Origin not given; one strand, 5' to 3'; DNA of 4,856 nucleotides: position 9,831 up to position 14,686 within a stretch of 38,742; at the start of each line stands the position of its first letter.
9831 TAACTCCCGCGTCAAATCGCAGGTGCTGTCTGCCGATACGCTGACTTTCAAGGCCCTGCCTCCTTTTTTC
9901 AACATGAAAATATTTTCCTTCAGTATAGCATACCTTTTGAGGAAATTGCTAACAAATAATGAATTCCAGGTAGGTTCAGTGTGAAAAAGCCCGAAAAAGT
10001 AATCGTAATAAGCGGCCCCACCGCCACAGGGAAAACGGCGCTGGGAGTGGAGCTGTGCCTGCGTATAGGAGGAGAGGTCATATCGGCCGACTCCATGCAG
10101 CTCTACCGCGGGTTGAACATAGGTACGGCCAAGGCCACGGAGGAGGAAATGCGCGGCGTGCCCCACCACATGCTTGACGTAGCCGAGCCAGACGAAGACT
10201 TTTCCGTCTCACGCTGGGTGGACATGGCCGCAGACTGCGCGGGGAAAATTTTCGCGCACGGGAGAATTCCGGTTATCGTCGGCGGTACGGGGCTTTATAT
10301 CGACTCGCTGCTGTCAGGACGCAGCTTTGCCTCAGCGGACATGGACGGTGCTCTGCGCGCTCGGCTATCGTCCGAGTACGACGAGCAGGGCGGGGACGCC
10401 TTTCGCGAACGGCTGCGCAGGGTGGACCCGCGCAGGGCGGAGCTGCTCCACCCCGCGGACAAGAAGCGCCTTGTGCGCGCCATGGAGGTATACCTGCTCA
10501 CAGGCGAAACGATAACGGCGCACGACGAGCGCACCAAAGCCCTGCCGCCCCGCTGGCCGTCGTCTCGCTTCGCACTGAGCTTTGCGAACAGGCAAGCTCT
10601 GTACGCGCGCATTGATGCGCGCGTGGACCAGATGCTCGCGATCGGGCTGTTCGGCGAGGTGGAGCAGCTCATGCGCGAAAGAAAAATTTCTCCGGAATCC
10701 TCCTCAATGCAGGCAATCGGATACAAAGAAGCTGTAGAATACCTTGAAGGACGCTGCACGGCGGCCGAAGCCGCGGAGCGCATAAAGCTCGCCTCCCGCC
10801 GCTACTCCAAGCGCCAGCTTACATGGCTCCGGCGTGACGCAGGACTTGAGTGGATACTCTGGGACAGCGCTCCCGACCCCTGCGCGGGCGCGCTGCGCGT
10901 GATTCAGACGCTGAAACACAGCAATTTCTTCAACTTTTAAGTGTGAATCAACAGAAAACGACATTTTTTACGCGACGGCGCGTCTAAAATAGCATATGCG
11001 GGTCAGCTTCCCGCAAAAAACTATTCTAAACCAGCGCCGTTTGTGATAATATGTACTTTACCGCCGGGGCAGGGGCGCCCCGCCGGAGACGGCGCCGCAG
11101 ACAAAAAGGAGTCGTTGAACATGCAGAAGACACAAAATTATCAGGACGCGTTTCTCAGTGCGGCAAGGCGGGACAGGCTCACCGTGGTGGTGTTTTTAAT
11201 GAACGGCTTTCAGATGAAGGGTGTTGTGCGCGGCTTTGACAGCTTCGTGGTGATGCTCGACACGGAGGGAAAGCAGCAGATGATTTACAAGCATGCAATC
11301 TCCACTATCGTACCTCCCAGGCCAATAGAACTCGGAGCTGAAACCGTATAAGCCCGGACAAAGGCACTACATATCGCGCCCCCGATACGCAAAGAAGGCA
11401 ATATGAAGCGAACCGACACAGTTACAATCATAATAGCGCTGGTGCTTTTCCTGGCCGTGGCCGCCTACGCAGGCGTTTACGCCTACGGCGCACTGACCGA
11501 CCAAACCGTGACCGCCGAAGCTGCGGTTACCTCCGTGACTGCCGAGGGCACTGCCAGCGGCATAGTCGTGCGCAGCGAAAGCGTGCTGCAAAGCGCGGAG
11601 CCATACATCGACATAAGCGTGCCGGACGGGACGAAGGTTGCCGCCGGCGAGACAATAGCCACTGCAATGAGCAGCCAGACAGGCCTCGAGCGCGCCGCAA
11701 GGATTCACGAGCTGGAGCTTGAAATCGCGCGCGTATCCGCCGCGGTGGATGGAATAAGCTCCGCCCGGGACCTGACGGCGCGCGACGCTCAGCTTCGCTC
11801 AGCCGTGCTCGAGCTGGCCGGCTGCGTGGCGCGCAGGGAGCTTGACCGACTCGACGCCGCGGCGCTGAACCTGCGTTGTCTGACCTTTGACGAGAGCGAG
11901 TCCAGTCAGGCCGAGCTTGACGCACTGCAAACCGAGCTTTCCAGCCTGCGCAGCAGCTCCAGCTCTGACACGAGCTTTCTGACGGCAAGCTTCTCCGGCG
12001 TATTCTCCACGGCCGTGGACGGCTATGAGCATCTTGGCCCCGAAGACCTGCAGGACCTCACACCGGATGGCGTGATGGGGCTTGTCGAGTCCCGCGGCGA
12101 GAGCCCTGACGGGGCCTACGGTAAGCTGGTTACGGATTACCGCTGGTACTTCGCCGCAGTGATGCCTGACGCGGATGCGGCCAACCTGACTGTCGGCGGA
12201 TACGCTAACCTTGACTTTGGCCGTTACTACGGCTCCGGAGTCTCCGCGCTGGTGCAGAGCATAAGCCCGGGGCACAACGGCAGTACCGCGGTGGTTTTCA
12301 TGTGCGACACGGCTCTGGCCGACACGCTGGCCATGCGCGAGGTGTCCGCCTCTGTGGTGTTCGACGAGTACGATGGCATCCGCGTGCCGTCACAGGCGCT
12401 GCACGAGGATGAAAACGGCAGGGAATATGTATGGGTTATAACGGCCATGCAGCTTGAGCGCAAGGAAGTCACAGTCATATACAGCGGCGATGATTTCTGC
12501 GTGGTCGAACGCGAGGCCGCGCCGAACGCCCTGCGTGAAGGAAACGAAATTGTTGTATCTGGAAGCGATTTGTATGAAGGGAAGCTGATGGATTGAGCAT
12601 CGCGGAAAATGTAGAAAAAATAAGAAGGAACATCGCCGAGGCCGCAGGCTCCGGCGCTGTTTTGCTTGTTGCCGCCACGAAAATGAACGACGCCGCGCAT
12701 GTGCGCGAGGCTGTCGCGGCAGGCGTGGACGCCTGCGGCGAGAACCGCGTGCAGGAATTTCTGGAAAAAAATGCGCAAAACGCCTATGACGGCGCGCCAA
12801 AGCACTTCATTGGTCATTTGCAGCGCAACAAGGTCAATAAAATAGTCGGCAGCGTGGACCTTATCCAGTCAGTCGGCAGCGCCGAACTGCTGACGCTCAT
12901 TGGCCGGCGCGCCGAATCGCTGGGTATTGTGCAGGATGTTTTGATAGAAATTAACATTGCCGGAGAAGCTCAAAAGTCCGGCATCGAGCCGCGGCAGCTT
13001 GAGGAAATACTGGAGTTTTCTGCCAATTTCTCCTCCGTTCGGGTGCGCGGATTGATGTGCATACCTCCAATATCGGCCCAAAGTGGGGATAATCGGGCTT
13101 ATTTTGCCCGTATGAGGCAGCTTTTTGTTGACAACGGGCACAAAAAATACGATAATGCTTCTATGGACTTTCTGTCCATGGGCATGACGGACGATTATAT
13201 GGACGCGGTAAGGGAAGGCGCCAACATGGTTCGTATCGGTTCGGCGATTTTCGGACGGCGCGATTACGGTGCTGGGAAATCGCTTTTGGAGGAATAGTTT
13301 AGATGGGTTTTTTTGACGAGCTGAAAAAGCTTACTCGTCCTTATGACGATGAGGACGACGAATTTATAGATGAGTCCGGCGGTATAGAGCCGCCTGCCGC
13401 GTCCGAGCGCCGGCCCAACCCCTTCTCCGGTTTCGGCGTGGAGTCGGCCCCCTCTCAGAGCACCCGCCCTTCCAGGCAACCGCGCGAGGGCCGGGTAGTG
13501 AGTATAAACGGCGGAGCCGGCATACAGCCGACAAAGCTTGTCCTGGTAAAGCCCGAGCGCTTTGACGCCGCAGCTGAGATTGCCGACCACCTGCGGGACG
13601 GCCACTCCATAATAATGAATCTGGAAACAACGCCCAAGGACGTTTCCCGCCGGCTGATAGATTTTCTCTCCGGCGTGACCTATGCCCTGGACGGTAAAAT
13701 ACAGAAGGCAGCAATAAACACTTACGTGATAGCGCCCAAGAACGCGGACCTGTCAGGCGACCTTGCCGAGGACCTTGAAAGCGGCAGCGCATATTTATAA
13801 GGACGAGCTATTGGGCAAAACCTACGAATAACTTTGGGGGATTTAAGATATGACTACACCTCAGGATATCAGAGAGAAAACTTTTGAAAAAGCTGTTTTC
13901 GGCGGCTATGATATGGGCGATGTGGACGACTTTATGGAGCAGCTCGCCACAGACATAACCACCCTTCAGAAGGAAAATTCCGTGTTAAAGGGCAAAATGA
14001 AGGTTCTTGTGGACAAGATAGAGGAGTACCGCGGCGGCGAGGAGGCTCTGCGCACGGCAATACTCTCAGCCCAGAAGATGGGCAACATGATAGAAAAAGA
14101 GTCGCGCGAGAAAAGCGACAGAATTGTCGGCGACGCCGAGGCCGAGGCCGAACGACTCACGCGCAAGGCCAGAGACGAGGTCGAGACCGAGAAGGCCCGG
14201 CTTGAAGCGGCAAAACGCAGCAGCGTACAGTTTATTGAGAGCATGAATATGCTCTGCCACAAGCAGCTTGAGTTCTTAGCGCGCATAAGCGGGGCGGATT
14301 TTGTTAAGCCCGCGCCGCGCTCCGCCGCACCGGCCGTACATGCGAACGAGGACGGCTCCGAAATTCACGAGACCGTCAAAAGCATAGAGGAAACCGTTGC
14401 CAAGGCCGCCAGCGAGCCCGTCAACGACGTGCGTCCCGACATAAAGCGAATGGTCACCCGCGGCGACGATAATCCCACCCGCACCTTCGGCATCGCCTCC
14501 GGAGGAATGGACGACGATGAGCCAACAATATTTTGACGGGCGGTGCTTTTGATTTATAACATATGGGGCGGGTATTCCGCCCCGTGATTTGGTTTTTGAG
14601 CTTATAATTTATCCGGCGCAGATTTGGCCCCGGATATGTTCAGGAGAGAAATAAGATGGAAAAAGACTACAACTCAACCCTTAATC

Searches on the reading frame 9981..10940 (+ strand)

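Call 13: search_protein_families(library=pfam, proteins=[window:9981-10940:+])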
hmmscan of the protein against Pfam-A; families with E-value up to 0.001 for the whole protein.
window:9981-10940:+ (319 aa): 2 families
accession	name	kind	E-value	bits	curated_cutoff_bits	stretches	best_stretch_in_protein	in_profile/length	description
PF01715.23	IPPT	-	1.8e-82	277.1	23.6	1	40-286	1-243/243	IPP transferase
PF01745.22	IPT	-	2.9e-10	40.4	20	1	6-62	2-58/233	Isopentenyl transferase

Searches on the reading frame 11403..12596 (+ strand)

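Call 13: search_protein_families(library=pfam, proteins=[window:11403-12596:+])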
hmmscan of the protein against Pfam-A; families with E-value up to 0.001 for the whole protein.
window:11403-12596:+ (397 aa): 1 family
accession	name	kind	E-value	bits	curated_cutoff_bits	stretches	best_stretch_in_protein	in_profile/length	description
PF12700.13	HlyD_2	-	8.4e-16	58.1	25.1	1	11-369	21-385/416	HlyD family secretion protein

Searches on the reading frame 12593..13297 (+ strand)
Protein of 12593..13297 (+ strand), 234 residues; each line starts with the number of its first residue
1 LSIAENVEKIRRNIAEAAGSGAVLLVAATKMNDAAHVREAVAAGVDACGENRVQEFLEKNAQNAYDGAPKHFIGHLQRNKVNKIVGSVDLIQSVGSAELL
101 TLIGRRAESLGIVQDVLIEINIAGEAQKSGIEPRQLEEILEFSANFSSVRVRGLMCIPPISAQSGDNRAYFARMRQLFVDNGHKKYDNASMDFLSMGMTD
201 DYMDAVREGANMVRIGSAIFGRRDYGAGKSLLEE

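Call 14: search_protein_families(library=pfam, proteins=[window:12593-13297:+])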
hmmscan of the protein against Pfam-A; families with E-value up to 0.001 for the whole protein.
window:12593-13297:+ (234 aa): 1 family
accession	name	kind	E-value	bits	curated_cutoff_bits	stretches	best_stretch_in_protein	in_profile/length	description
PF01168.26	Ala_racemase_N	-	1.3e-17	64.7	24.1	1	3-222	6-218/220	Alanine racemase, N-terminal domain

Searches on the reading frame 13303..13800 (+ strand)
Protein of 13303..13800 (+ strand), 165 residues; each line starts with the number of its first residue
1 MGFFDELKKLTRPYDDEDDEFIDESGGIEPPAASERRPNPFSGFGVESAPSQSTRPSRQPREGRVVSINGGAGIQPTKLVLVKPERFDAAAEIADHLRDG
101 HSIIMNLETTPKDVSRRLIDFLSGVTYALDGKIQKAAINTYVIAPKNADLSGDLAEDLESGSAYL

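Call 14: search_protein_families(library=pfam, proteins=[window:13303-13800:+])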
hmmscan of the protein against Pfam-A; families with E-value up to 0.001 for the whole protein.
window:13303-13800:+ (165 aa): 1 family
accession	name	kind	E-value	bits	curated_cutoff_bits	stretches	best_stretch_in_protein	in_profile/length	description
PF04472.17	SepF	-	2.1e-23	82.7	27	1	80-149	2-71/72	Cell division protein SepF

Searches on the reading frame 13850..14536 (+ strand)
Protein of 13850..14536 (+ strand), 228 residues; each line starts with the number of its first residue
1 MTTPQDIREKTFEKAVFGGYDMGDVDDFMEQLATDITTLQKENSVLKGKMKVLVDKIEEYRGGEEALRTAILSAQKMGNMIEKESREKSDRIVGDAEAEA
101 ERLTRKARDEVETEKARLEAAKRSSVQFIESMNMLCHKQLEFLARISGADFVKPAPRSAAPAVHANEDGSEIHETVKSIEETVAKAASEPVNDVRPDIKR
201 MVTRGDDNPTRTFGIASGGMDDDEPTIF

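Call 14: search_protein_families(library=pfam, proteins=[window:13850-14536:+])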
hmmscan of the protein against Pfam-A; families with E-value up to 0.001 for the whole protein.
window:13850-14536:+ (228 aa): 1 family
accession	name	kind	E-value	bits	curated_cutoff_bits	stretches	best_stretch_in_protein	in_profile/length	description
PF05103.18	DivIVA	-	1.6e-28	99.7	28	1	3-130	2-128/131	DivIVA protein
